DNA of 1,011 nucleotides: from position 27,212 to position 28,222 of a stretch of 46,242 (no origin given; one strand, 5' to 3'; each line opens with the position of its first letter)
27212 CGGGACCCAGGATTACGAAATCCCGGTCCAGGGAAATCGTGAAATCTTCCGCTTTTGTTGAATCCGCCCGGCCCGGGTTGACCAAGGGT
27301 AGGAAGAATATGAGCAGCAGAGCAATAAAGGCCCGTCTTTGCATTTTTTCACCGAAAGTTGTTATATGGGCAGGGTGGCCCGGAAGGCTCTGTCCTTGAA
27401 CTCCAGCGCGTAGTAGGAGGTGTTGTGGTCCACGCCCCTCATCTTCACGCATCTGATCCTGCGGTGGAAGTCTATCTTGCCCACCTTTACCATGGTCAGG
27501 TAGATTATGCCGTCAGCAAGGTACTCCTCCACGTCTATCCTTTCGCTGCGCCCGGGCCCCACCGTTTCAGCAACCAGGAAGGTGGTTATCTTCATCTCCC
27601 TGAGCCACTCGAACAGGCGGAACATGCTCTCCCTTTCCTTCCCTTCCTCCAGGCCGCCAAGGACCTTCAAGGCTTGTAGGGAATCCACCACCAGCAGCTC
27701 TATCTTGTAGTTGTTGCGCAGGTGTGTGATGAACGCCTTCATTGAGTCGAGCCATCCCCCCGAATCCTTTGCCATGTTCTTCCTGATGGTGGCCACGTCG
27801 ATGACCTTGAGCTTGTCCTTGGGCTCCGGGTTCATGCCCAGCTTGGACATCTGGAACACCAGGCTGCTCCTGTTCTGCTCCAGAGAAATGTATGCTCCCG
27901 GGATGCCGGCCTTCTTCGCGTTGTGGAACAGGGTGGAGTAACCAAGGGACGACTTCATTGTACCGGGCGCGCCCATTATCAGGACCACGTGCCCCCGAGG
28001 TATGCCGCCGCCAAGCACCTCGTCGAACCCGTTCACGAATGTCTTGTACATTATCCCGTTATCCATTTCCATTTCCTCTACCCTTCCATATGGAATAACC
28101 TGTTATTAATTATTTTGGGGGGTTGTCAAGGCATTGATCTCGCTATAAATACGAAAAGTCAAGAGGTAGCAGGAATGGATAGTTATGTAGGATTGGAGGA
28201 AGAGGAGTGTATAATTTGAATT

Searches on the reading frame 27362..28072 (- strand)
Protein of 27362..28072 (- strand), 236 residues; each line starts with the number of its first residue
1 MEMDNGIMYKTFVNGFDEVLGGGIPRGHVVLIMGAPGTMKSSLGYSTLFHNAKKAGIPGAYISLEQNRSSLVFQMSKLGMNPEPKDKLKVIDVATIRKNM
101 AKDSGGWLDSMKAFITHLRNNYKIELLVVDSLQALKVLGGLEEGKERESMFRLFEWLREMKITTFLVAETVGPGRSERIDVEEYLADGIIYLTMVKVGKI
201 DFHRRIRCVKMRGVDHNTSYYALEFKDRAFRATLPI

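Call 19: find_encoding_contigs(protein=window:27362-28072:-, flank=10000, max_places=6)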
Protein window:27362-28072:- (236 aa): no gene with exactly this product is on record in the collection.

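Call 51: search_protein_families(library=pfam, proteins=[window:27362-28069:-], max_evalue=0.001)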
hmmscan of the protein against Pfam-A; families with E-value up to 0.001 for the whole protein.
window:27362-28069:- (235 aa): 3 families
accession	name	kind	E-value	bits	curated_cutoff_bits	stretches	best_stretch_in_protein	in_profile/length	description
PF06745.19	ATPase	-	3.4e-43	148.1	26.6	1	9-226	2-221/231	KaiC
PF13481.12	AAA_25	-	3e-10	40.5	27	1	18-160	25-177/195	AAA domain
PF03796.21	DnaB_C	-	0.0008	19.3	27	0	13-136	7-143/255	DnaB-like helicase C terminal domain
